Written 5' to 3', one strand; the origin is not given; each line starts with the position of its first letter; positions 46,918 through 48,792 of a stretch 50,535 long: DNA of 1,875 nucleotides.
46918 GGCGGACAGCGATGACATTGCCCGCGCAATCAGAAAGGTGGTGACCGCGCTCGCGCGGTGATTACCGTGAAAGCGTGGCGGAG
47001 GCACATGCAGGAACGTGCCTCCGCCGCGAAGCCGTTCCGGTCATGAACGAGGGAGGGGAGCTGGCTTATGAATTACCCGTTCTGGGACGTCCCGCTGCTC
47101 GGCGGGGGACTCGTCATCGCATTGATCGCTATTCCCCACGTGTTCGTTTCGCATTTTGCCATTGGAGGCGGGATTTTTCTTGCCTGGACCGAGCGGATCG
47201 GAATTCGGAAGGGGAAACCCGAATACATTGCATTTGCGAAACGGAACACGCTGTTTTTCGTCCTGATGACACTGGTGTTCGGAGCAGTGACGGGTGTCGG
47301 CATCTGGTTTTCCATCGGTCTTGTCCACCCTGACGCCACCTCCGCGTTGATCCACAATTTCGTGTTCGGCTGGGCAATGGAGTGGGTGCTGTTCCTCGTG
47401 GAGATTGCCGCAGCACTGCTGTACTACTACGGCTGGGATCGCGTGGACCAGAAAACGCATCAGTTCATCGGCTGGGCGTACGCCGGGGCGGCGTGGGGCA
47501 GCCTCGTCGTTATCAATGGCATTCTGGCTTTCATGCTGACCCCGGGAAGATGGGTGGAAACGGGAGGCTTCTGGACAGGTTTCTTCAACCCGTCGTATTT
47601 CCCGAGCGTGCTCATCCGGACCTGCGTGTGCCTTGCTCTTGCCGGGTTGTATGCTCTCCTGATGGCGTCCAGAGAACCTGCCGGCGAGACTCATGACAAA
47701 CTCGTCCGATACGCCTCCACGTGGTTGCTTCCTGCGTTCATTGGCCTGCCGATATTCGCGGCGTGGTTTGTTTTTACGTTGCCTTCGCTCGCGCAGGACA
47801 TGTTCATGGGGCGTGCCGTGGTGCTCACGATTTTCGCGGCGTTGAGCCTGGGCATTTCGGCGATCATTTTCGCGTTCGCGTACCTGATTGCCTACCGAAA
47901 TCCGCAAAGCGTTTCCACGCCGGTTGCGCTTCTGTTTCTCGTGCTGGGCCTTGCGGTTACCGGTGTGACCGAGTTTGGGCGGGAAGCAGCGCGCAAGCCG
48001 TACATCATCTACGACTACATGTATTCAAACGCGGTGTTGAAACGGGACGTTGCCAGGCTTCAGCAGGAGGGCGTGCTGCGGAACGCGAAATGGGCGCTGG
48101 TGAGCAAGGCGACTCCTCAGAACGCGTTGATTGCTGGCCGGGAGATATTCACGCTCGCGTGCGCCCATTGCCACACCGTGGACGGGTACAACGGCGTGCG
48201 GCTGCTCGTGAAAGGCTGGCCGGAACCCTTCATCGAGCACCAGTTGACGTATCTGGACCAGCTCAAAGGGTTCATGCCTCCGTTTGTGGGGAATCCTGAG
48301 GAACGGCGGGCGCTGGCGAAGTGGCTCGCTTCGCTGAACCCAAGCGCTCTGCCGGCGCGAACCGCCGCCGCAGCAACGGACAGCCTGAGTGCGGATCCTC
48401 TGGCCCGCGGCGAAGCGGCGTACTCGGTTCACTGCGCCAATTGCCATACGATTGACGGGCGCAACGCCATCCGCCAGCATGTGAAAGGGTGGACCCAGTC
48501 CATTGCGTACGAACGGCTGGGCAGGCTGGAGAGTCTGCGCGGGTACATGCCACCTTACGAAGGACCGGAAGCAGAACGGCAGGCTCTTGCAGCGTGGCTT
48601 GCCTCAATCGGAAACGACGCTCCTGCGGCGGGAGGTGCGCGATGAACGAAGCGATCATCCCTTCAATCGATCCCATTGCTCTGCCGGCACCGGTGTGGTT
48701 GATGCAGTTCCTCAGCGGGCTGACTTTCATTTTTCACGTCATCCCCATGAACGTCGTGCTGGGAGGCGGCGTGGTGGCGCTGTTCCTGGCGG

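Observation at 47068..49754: Two-gene operon: 8-TM CydA-like protein fused to two periplasmic c-type haem modules, plus a second CydA-like paralogue where CydB would be expected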

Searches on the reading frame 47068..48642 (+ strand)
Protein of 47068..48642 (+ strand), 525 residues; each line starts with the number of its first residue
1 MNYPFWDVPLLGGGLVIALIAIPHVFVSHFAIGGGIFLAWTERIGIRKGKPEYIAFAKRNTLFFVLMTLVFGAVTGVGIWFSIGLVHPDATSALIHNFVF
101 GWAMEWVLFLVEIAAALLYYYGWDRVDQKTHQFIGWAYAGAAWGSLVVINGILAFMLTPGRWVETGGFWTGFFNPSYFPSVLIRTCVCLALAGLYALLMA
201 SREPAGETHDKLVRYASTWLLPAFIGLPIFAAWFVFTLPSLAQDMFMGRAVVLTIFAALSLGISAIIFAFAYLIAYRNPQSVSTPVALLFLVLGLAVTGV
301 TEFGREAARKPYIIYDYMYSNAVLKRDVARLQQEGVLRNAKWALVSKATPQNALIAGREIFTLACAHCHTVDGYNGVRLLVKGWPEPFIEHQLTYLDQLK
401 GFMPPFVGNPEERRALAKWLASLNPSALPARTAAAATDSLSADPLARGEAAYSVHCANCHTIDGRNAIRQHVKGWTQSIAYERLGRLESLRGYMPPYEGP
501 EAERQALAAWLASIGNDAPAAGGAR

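Call 3: search_protein_families(library=pfam, proteins=[window:47068-48642:+], max_evalue=1)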
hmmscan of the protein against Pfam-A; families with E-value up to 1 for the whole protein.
window:47068-48642:+ (525 aa): 7 families
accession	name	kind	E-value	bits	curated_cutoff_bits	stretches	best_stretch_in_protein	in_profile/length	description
PF13442.11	Cytochrome_CBB3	-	1.7e-17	63.9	27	2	356-420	5-68/68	Cytochrome C oxidase, cbb3-type, subunit III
PF01654.22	Cyt_bd_oxida_I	-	4.4e-14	52.3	26.2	2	17-196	6-192/418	Cytochrome bd terminal oxidase subunit I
PF00034.26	Cytochrom_C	-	3.8e-09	38.2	21.3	2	446-487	2-49/90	Cytochrome c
PF14495.11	Cytochrom_C550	-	0.03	14.5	27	0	352-370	24-42/136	Cytochrome c-550 domain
PF16220.10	DUF4880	-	0.037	14.3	25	0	501-513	17-29/43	Domain of unknown function (DUF4880)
PF23392.1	DUF7101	-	0.2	12.1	27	0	450-470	30-49/96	Domain of unknown function (DUF7101)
PF10745.14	DUF2530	-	0.61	10.8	25.5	1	258-310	16-68/77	Protein of unknown function (DUF2530)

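Call 4: search_protein_families(library=ncbifam, proteins=[window:47068-48642:+], max_evalue=1)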
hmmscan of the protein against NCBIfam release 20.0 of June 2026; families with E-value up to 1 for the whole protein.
window:47068-48642:+ (525 aa): 15 families
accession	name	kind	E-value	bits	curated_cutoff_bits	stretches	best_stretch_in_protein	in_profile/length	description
NF045930.1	Cytc6PetJCyano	equivalog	1.2e-06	28.4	135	2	437-471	20-53/110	cytochrome c6 PetJ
NF050122.1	bc1_QcrC_actin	exception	3.6e-06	26.5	200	2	410-465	104-156/253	cytochrome bc1 complex diheme cytochrome c subunit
NF045773.1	cytochro_C550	exception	9.1e-06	25.6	125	2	442-512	46-117/118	cytochrome c550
NF040606.1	CytoC_perox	subfamily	1.3e-05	24.6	150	2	415-475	272-328/524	di-heme-cytochrome C peroxidase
NF045774.1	cytochro_C551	exception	0.00063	19.7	118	0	353-422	38-108/110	cytochrome c551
TIGR00782.1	ccoP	equivalog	0.00071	19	179.95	0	350-373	199-222/285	cytochrome-c oxidase, cbb3-type subunit III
TIGR02603.1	CxxCH_TIGR02603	domain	0.0063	16.5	68.15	0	445-464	3-22/134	putative heme-binding domain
TIGR04494.1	c550_PedF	equivalog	0.013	15.4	122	0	445-465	51-71/133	cytochrome c-550 PedF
NF011677.0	PRK15097.1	equivalog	0.013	14.3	968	1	15-142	10-138/522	cytochrome ubiquinol oxidase subunit I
TIGR03046.1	PS_II_psbV2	equivalog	0.02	14.6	148.35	0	420-461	33-73/157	photosystem II cytochrome PsbV2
TIGR03806.1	chp_HNE_0200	subfamily_domain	0.034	13.3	313.3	0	441-465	205-230/314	SO2930 family diheme c-type cytochrome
NF011054.0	PRK14486.1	equivalog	0.044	13.3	447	0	348-371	209-232/294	putative bifunctional cbb3-type cytochrome c oxidase subunit II/cytochrome c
TIGR03045.1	PS_II_C550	equivalog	0.081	12.6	177.75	0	353-370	50-67/159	photosystem II cytochrome c-550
TIGR03943.1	TIGR03943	equivalog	0.29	10.5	88.8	1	172-250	8-86/221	TIGR03943 family putative permease subunit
TIGR01053.1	LSD1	subfamily_domain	0.4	10.4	15.5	0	451-462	17-28/31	zinc finger domain-containing protein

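Call 7: find_homologous_proteins(query=window:47068-48642:+)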
Query window:47068-48642:+ (525 aa): 6286 proteins with E <= 0.001 among 8000 candidates; the best 120 are listed.
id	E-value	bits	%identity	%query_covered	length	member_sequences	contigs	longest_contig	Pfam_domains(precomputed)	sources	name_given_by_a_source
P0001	0.0e+0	1162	96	100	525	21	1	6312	PF13442.12,PF00034.27,PF01654.23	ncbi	-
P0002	5.5e-236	803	68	98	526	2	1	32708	PF13442.12,PF00034.27,PF01654.23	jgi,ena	-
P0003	5.8e-218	743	75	83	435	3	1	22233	PF13442.12,PF00034.27,PF01654.23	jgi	-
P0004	2.1e-212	725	61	98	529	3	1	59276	PF13442.12,PF00034.27,PF01654.23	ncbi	-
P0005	2.3e-212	725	61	99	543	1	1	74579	PF13442.12,PF00034.27,PF01654.23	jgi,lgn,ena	-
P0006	3.0e-204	698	56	100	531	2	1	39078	PF13442.12,PF00034.27,PF01654.23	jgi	jgi:mono/diheme cytochrome c family protein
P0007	2.3e-195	669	58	100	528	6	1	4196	PF13442.12,PF00034.27,PF01654.23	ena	-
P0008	2.3e-190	652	66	81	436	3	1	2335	PF13442.12,PF01654.23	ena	-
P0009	8.2e-187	640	65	81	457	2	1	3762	PF13442.12,PF01654.23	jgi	jgi:mono/diheme cytochrome c family protein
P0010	7.7e-181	621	63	81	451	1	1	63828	PF13442.12,PF01654.23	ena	-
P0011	2.7e-178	612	64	81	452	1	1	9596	PF13442.12,PF01654.23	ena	-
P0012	6.5e-175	601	60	83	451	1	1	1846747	PF13442.12,PF01654.23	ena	-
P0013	2.6e-172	592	62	80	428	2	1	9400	PF13442.12,PF01654.23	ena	-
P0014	1.8e-169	583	60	81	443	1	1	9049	PF13442.12,PF01654.23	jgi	jgi:mono/diheme cytochrome c family protein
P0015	1.5e-167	577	58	82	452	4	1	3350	PF13442.12,PF01654.23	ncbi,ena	ncbi:MAG: cytochrome ubiquinol oxidase subunit I [Bacteroidota bacterium]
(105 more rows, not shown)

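Call 11: search_solved_structures(query=window:47068-48642:+, max_evalue=1, show_alignments=2)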
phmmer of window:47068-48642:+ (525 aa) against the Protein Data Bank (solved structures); distinct sequences matched with E-value up to 1: 17.
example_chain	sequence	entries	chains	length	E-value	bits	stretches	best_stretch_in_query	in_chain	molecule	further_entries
5doq_A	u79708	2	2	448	4e-09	39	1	10-163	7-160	Bd-type quinol oxidase subunit I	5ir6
9wcx_U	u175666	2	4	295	0.0044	19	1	407-467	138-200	Cytochrome bc1 complex cytochrome c subunit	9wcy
7e1v_O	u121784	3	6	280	0.012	17.6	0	432-466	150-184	Cytochrome bc1 complex cytochrome c subunit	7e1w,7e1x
8hcr_C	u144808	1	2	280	0.012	17.6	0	432-466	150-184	Cytochrome bc1 complex cytochrome c subunit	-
6hwh_M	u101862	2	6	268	0.036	16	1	351-467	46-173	Cytochrome bc1 complex cytochrome c subunit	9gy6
8ovc_O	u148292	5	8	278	0.041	15.8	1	351-467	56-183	Cytochrome bc1 complex cytochrome c subunit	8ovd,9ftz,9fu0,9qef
6xkw_Y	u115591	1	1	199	0.043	15.8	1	420-474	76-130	Cytochrome c-type cyt cy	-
6btm_A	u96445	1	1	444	0.046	15.7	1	423-466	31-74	Alternative Complex III subunit A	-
6adq_C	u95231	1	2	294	0.048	15.6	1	351-467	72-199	Cytochrome bc1 complex cytochrome c subunit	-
7rh5_O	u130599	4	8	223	0.1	14.5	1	354-467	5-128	Cytochrome bc1 complex cytochrome c subunit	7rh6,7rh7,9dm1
6xkx_p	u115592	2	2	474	0.15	14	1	420-474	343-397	Cbb3-type cytochrome c oxidase subunit CcoP,Cytochrome c-type cyt cy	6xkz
9sh6_B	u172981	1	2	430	0.22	13.4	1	204-346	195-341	Pheromone alpha factor receptor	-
1dii_C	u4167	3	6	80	0.25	13.3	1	356-425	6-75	P-CRESOL METHYLHYDROXYLASE | 4-cresol dehydrogenase [hydroxylating] cytochrome c subunit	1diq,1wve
7q21_C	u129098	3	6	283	0.35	12.7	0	443-467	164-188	Cytochrome bc1 complex cytochrome c subunit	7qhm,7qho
1ccr_A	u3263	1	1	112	0.55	12.1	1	345-374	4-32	CYTOCHROME C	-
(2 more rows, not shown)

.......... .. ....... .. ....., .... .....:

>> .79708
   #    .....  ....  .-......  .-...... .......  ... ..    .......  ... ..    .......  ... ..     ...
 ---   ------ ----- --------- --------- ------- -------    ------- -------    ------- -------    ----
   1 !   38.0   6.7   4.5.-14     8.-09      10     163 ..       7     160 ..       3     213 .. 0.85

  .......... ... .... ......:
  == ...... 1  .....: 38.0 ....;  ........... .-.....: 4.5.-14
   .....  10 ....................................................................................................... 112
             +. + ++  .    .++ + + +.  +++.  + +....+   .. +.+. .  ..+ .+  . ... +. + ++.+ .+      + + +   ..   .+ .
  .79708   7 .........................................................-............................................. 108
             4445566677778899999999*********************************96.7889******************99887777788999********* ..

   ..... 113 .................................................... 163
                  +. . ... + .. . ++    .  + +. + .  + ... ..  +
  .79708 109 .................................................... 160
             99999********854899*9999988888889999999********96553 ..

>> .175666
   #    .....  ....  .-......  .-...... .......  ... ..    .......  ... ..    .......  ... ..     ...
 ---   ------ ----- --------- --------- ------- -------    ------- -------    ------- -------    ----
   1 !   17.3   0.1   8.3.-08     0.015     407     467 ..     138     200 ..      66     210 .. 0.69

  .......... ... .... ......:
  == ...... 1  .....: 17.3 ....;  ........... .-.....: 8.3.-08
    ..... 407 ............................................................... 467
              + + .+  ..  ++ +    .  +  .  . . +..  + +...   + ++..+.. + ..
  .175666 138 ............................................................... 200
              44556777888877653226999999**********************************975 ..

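Call 18: search_solved_structures(query=A1, max_evalue=0.01, show_alignments=3)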
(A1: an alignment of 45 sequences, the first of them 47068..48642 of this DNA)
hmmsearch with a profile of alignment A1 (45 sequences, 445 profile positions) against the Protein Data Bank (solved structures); distinct sequences matched with E-value up to 0.01: 2.
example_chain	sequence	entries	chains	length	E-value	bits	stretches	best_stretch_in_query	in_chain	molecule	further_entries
5doq_A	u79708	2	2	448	1.3e-07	33.9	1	16-186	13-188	Bd-type quinol oxidase subunit I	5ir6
6xkx_p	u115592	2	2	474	2.7e-05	26.2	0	342-382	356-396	Cbb3-type cytochrome c oxidase subunit CcoP,Cytochrome c-type cyt cy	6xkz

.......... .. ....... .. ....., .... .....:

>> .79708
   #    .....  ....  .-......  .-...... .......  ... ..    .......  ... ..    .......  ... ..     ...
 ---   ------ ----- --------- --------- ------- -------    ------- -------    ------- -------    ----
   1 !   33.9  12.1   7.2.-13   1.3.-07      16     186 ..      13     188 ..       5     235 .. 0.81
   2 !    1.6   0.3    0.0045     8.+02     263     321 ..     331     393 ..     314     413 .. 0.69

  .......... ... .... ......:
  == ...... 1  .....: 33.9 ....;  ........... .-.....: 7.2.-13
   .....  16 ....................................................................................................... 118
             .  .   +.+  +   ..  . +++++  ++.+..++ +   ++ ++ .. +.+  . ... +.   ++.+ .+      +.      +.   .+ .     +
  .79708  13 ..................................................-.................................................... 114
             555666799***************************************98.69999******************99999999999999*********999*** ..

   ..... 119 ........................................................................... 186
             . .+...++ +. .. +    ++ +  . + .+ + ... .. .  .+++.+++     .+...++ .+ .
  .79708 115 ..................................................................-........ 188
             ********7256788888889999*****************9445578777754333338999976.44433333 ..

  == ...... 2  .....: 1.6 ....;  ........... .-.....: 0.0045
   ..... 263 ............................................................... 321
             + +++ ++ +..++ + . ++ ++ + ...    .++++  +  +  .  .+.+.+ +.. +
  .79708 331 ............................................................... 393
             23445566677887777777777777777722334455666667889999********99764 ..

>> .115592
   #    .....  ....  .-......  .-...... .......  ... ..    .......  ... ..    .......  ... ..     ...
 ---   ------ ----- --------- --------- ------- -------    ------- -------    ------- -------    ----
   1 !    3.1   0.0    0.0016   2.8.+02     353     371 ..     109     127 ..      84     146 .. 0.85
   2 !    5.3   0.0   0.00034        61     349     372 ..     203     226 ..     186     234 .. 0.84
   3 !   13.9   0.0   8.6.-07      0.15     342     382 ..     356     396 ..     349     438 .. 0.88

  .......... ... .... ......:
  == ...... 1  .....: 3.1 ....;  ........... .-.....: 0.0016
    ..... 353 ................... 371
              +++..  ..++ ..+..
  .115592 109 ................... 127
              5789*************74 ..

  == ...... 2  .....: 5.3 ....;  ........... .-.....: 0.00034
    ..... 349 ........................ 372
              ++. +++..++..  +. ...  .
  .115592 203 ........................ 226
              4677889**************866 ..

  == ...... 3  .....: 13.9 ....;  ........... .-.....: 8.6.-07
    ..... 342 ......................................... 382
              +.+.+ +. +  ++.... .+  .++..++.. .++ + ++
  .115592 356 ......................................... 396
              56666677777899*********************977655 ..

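Call 24: find_related_loci(query=A1, collection=genome_contigs, flank=6000)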
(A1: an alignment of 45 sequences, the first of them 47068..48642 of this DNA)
Query A1 (525 aa) in genome_contigs; peptide patterns used: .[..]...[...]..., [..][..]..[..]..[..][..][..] (x = any residue, [..] = any of these).
600 stretches matched a pattern (row limit reached: there are more); 593 encode a relative of the query (tblastn E <= 1e-3); the best 80 are kept; 80 distinct loci.
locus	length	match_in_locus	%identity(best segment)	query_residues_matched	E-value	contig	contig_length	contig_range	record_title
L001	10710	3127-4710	58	1-525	0e+0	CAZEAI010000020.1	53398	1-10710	MAG TPA_asm: uncultured bacterium isolate SRP077602_co2_308 genome assembly, contig: NODE_940_length_53398_cov_5.862962,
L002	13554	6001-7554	53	1-517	2e-180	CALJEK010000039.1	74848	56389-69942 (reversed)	MAG: Candidatus Kryptonia bacterium isolate S1_Bin_METABAT__339_1 genome assembly, contig: c_000001662102, whole genome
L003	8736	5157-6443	55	1-520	1e-154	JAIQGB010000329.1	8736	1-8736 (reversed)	MAG: Terriglobia bacterium isolate SRVP_28 SRVP18_hole-7m-from-trench_1_20cm_scaffold_10761, whole genome shotgun sequen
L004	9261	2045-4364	58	1-525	2e-154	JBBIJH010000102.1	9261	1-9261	MAG: Ignavibacteriales bacterium isolate QH2F170213_bin_158 NODE_7392_length_9261_cov_4.160113, whole genome shotgun seq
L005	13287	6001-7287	54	1-521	4e-153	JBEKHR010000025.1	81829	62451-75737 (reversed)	MAG: Terriglobia bacterium isolate SPRUCE 281 SPRUCE_281_25, whole genome shotgun sequence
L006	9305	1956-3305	54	1-515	2e-152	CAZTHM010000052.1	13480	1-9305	MAG TPA_asm: uncultured Acidobacteriota bacterium isolate SRP119689_co1_326 genome assembly, contig: NODE_6675_length_13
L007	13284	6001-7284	56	1-519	1e-151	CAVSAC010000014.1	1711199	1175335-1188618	MAG: Candidatus Eisenbacteria bacterium isolate MFD05942.bin.1.32 genome assembly, contig: contig_31651, whole genome sh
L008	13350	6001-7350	52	1-521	5e-153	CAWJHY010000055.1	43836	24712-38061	MAG: uncultured Acidobacteriota bacterium isolate MFD03323.bin.2.41 genome assembly, contig: contig_43545, whole genome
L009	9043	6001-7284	58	1-519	8e-151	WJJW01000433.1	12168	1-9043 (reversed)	MAG: Candidatus Eisenbacteria bacterium isolate Bin_251 k141_4075983, whole genome shotgun sequence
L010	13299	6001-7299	52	1-525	9e-150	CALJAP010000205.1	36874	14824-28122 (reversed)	MAG: uncultured bacterium isolate S1_Bin_METABAT__209_1 genome assembly, contig: c_000001436704, whole genome shotgun se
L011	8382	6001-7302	53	1-525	7e-150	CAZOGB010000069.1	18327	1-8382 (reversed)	MAG TPA_asm: uncultured bacterium isolate binchicken_co30_132 genome assembly, contig: NODE_2225_length_18327_cov_26.019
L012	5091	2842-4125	55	1-519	2e-151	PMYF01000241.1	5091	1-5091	MAG: Acidobacteria bacterium isolate fen_180 73.20110800_E2D.41_contig_50582, whole genome shotgun sequence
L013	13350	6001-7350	52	1-521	3e-149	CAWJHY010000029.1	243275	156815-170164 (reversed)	MAG: uncultured Acidobacteriota bacterium isolate MFD03323.bin.2.41 genome assembly, contig: contig_36625, whole genome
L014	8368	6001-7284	55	1-520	2e-149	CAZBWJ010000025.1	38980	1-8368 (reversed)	MAG TPA_asm: uncultured Acidobacteriota bacterium isolate binchicken_co283_64 genome assembly, contig: NODE_661_length_3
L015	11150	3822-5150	53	1-515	1e-149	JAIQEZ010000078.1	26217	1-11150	MAG: Terriglobia bacterium isolate SRVP_9 SR-VP_26_10_2019_B_40cm_scaffold_2175, whole genome shotgun sequence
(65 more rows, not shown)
